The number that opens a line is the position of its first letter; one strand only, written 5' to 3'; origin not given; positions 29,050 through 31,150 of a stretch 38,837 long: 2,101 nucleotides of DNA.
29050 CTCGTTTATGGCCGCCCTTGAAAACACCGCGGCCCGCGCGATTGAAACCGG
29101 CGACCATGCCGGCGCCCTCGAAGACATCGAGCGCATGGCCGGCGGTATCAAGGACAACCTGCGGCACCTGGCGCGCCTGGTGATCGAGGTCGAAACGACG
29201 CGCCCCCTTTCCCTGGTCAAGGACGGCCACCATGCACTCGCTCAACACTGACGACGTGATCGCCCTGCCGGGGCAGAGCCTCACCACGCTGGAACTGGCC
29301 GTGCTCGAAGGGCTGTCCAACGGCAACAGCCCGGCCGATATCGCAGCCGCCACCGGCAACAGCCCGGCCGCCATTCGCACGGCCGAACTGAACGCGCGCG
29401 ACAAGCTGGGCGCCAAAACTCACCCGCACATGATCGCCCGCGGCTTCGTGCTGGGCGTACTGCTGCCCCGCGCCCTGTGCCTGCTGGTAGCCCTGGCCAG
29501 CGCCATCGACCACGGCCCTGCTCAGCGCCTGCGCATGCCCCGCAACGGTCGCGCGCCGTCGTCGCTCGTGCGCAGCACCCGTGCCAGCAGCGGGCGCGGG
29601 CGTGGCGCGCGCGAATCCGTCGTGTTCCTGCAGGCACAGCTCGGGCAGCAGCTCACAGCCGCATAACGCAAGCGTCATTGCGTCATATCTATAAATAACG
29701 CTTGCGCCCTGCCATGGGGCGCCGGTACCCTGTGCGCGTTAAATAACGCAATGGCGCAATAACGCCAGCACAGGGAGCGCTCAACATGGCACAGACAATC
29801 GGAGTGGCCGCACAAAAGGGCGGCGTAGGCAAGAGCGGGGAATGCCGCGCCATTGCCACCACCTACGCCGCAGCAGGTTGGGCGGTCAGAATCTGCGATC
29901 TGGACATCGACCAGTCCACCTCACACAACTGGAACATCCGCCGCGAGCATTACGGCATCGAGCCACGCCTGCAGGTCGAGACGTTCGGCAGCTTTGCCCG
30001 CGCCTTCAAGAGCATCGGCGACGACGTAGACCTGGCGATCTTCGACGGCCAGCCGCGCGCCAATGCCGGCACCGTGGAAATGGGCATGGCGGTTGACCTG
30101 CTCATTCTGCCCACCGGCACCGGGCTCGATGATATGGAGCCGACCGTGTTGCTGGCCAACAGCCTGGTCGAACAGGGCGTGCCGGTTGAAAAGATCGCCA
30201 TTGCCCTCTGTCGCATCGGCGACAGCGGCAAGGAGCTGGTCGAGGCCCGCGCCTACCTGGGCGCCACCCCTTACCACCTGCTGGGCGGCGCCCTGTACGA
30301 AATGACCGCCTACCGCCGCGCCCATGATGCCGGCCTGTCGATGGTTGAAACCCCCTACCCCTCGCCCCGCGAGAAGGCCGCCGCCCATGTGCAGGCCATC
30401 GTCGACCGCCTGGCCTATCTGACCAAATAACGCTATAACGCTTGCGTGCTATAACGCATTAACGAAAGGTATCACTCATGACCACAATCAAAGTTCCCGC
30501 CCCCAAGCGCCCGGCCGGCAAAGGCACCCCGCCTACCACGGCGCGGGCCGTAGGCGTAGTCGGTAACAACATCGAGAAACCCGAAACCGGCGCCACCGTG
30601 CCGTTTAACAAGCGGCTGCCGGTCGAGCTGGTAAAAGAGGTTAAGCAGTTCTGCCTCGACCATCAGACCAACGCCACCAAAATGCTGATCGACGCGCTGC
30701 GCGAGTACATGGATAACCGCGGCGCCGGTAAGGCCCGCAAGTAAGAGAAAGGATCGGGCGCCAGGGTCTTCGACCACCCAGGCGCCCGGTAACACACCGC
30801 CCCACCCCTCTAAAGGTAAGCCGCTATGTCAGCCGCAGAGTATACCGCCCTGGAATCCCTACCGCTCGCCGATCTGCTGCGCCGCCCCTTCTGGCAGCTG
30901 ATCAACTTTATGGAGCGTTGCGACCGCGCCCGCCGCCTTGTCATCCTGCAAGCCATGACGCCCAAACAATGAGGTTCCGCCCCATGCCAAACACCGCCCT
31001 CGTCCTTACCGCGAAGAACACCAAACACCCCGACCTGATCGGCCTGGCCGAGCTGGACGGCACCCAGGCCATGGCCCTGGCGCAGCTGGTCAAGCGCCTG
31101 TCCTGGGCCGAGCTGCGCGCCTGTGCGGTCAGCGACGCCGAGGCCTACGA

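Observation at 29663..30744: Type Ib partition system whose 8-bp box code recurs genome-wide (omega/ParG-like global regulon)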

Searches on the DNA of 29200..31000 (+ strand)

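Call 10: search_dna_similar(query=window:29200-31000:+, collection=phages, mode=near, max_rows=30)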
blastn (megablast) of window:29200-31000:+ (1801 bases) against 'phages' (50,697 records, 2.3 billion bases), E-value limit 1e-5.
No match.

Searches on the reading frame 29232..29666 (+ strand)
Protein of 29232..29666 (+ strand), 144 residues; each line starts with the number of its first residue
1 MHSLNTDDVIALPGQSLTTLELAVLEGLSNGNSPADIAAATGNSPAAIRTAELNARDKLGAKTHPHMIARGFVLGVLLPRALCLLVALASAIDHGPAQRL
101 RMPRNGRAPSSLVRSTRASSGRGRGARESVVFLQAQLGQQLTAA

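Call 12: search_protein_families(library=pfam, proteins=[window:29232-29666:+], max_evalue=0.1)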
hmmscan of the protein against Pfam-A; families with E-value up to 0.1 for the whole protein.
window:29232-29666:+ (144 aa): 1 family
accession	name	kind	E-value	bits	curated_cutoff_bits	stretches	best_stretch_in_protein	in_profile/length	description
PF00196.25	GerE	-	0.00045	20.2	23.5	1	15-66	1-52/57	Bacterial regulatory proteins, luxR family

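Call 16: search_protein_families(library=phrogs, proteins=[window:29232-29666:+], max_evalue=0.01)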
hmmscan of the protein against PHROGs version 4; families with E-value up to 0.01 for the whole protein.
window:29232-29666:+ (144 aa): 1 family
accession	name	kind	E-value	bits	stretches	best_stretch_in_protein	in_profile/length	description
phrog_3282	-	transcription regulation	2e-09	38.5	1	10-108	41-141/158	sigma factor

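Call 65: search_protein_families(library=ncbifam, proteins=[window:29232-29666:+], max_evalue=1)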
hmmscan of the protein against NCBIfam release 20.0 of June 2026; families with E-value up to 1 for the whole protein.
window:29232-29666:+ (144 aa): 2 families
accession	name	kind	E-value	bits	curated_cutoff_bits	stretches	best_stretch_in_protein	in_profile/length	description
TIGR03541.1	reg_near_HchA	equivalog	0.02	14.4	215.6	1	15-75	170-230/232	PA1136 family autoinducer-binding transcriptional regulator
NF052445.1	RespRegMctR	equivalog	0.03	13.7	300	1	15-66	143-194/205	two-component system response regulator MctR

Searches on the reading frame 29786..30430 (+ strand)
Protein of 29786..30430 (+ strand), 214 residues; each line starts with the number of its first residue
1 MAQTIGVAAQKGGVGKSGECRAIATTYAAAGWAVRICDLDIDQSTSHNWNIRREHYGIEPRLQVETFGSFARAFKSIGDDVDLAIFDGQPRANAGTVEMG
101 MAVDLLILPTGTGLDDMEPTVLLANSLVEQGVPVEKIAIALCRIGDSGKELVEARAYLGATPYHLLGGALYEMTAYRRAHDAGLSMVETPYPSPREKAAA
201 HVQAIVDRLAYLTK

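Call 12: search_protein_families(library=pfam, proteins=[window:29786-30430:+], max_evalue=0.1)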
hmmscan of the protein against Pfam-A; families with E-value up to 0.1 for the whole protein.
window:29786-30430:+ (214 aa): 5 families
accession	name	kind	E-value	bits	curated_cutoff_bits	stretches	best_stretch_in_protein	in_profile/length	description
PF13614.12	AAA_31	-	1.5e-08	35.3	27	1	3-55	2-54/177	AAA domain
PF01656.29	CbiA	-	5.5e-07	30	25.4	1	5-179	1-118/125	CobQ/CobB/MinD/ParA nucleotide binding domain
PF09140.17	MipZ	-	3.2e-05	23.8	20.7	1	5-53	3-51/262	ATPase MipZ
PF10609.15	ParA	-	5.5e-05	23.1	27.1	1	3-41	4-42/246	NUBPL iron-transfer P-loop NTPase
PF22600.2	MTPAP-like_central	-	0.04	14.4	27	0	59-89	37-67/139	Poly(A) RNA polymerase, mitochondrial-like, central palm domain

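Call 13: search_dna_similar(query=window:29786-30430:+, collection=phages, mode=protein, max_rows=30)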
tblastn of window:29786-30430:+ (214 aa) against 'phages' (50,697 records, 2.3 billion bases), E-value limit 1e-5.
Records with a match: 33; places in all: 34; records where one place covers at least 80% of the query: 33.
Best place of each record, by identity: <60% 33.
By first word of the organism name: Rhizobium 10; Aeromonas 8; Rhodobacter 5; Vibrio 3; Yersinia 3; Aliivibrio 1; Pseudomonas 1; Erwinia 1; Bacteriophage 1.
By host as written in the record: Rhodobacter capsulatus YW1 5; Yersinia pestis EV76-CN 3; Aeromonas hydrophila 3; Vibrio cyclitrophicus 10N.237.312.C11 2; Aeromonas salmonicida HER1098 2; Rhizobium etli CFN42 2; - 2; Allivibrio fischeri H905 1; and 13 more.
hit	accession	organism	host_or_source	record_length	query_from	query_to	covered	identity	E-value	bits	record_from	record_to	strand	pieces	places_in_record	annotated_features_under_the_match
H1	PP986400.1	Aliivibrio phage vB_Alvi_H905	Allivibrio fischeri H905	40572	1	213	100%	47.9%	6e-54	190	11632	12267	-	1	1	DNA-binding protein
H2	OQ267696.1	Vibrio phage VPHZ6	Vibrio parahaemolyticus ATCC 17802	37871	1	214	100%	46.0%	2e-45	166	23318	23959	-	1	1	ParA family protein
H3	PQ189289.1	Vibrio phage 10N.237.312.C11_PE002A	Vibrio cyclitrophicus 10N.237.312.C11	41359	1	212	99%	44.8%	1e-44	164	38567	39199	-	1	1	hypothetical protein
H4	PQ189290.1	Vibrio phage 10N.237.312.C11_PE002B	Vibrio cyclitrophicus 10N.237.312.C11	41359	1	212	99%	44.8%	1e-44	164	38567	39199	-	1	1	hypothetical protein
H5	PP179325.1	Pseudomonas phage Touem01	Pseudomonas syringae 7C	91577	1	209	98%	41.1%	3e-39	148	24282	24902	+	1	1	putative partition ParA-like protein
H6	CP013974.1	Erwinia phage LS-2018a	Erwinia tracheiphila MDcuke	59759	2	210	98%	38.6%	5e-27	113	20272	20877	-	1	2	record has no annotation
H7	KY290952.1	Aeromonas phage 32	Aeromonas salmonicida HER1104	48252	1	214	100%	36.0%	2e-20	94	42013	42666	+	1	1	hypothetical protein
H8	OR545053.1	Yersinia phage vB_YpM_39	Yersinia pestis EV76-CN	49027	1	213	100%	36.0%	4e-29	119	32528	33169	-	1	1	hypothetical protein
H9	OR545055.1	Yersinia phage vB_YpM_44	Yersinia pestis EV76-CN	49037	1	213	100%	36.0%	4e-29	119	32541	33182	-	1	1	hypothetical protein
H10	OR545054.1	Yersinia phage vB_YpM_41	Yersinia pestis EV76-CN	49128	1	213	100%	36.0%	4e-29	119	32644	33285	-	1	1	hypothetical protein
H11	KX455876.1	Aeromonas phage Ahp2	Aeromonas hydrophila AH300206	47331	1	209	98%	36.2%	2e-21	97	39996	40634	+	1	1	putative phosphonate ABC transporter ATPase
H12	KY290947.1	Aeromonas phage 3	Aeromonas salmonicida HER1084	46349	1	205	96%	36.7%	4e-22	99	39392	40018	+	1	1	chromosome (plasmid) partitioning protein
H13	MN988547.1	Rhizobium phage RHph_Y2_11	Rhizobium etli Y2_11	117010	1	214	100%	34.6%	1e-29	121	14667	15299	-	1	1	putative partition ParA-like protein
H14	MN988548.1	Rhizobium phage RHph_Y2_17_1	Rhizobium etli Y2_17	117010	1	214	100%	34.6%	1e-29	121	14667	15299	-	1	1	putative partition ParA-like protein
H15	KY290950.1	Aeromonas phage 59.1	Aeromonas salmonicida HER1098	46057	1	211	99%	34.7%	6e-18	87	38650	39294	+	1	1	hypothetical protein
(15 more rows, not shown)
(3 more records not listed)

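Call 16: search_protein_families(library=phrogs, proteins=[window:29786-30430:+], max_evalue=0.01)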
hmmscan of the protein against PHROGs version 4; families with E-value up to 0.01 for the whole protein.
window:29786-30430:+ (214 aa): 1 family
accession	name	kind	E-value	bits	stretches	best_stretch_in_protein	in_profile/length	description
phrog_164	-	DNA, RNA and nucleotide metabolism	1.7e-25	91.1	1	1-210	223-474/500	ParA-like partition protein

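Call 37: find_related_loci(query=A2, collection=genome_contigs, flank=10000)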
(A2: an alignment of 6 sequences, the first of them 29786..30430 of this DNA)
Query A2 (214 aa) in genome_contigs; peptide patterns used: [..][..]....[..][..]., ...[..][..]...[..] (x = any residue, [..] = any of these).
600 stretches matched a pattern (row limit reached: there are more); 159 encode a relative of the query (tblastn E <= 1e-3); the best 80 are kept; 80 distinct loci.
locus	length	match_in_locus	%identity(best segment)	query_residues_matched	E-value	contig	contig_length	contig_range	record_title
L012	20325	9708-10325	51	1-207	5e-61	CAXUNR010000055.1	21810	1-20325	MAG TPA_asm: uncultured Acidobacteriaceae bacterium isolate public_SRR14722118_metawrap_bin.1 genome assembly, contig: p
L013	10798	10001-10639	49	1-213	3e-63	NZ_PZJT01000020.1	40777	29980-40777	Salinicola salarius strain DSM 18044 Salinicola-salarius_contig_20, whole genome shotgun sequence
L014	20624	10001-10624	49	1-209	2e-60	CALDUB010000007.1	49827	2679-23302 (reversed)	MAG: uncultured Saprospiraceae bacterium isolate L3_Bin_METABAT__6_1 genome assembly, contig: c_000000753669, whole geno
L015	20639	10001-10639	47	1-214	2e-59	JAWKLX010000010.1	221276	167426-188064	MAG: Saprospiraceae bacterium isolate ABC1.32 ABC1.32.fa-10, whole genome shotgun sequence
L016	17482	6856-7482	46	1-210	1e-58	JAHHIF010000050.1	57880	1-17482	MAG: Symplocastrum torsivum CPER-KK1 scaffold_206_c1, whole genome shotgun sequence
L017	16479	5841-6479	49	1-214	1e-58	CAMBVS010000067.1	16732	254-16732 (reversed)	MAG: Rhizobium sp. Q54 isolate TH-08apr19-116 genome assembly, contig: TH-08apr19-C9015, whole genome shotgun sequence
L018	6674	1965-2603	47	1-214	1e-58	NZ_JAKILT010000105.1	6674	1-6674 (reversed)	Shewanella sairae strain LMG 21408 contig00105, whole genome shotgun sequence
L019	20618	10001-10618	49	1-207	4e-58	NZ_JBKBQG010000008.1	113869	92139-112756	MAG: Salinarimonas sp. isolate 21H_022.bin.5 NODE_188_length_113869_cov_21.824234, whole genome shotgun sequence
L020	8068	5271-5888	49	1-207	3e-58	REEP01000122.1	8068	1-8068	MAG: Rhodospirillales bacterium isolate PLM2.Bin41 NODE_12326_length_8068_cov_16.2391, whole genome shotgun sequence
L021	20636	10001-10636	47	1-213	1e-57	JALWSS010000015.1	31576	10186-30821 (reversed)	MAG: Saprospiraceae bacterium isolate M2_metabat2_scaf2bin.095 M2_NODE_1097_length_31576_cov_5.526249, whole genome shot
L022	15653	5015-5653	48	1-214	2e-57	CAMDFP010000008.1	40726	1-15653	MAG: Asaia bogorensis isolate MoH-23oct19-153 genome assembly, contig: MoH-23oct19-C863, whole genome shotgun sequence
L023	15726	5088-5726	46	1-214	3e-56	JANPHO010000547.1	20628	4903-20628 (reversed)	MAG: Saprospiraceae bacterium isolate VAR_69_metabat_100 VAR_69_k141_1764110, whole genome shotgun sequence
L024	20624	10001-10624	49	1-209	2e-59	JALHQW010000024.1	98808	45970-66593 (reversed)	MAG: Saprospiraceae bacterium isolate maxbin.051 c_000000001341, whole genome shotgun sequence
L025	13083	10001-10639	44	1-214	3e-54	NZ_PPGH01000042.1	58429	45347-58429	Chromatium okenii strain LaCa tig00000303, whole genome shotgun sequence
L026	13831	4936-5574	44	1-214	3e-54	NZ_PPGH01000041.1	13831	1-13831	Chromatium okenii strain LaCa tig00000302, whole genome shotgun sequence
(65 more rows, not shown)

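Call 65: search_protein_families(library=ncbifam, proteins=[window:29786-30430:+], max_evalue=1)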
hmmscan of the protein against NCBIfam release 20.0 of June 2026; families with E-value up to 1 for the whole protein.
window:29786-30430:+ (214 aa): 13 families
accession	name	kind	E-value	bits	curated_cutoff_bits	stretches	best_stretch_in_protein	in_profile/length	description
NF041546.1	ParA_partition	equivalog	6.4e-19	68.3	180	1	4-207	1-202/203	ParA family partition ATPase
NF010259.0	PRK13705.1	equivalog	3.6e-05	22.9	725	1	70-120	224-274/388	plasmid-partitioning protein SopA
NF041136.1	MrpORP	equivalog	0.0015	17.9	450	1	3-42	6-45/365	iron-sulfur cluster carrier protein MrpORP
NF008079.0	PRK10818.1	equivalog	0.0015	17.9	508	1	1-42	1-42/270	septum site-determining protein MinD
TIGR01007.1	eps_fam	subfamily_domain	0.0037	16.8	108.05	1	4-49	19-64/204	polysaccharide biosynthesis tyrosine autokinase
NF047398.1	AAA_KGGVGR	domain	0.0075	16.6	90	1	5-42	5-42/190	KGGVGR-motif variant AAA ATPase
TIGR03453.1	partition_RepA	equivalog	0.0089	14.9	348.45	1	3-48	105-150/387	plasmid partitioning protein RepA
NF008669.0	PRK11670.1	equivalog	0.021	13.7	348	1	4-41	109-146/369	iron-sulfur cluster carrier protein ApbC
TIGR01968.1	minD_bact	equivalog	0.023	14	212.9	1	3-41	2-40/261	septum site-determining protein MinD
TIGR01969.1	minD_arch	subfamily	0.057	12.6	201.75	1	4-42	2-40/251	cell division ATPase MinD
NF010443.0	PRK13869.1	subfamily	0.061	12.1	446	1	3-46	122-165/405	plasmid-partitioning protein RepA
NF006123.0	PRK08267.1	equivalog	0.083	12.1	261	1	17-77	12-71/261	SDR family oxidoreductase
NF041292.1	StbB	subfamily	0.26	10.7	200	1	102-147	94-139/233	StbB family protein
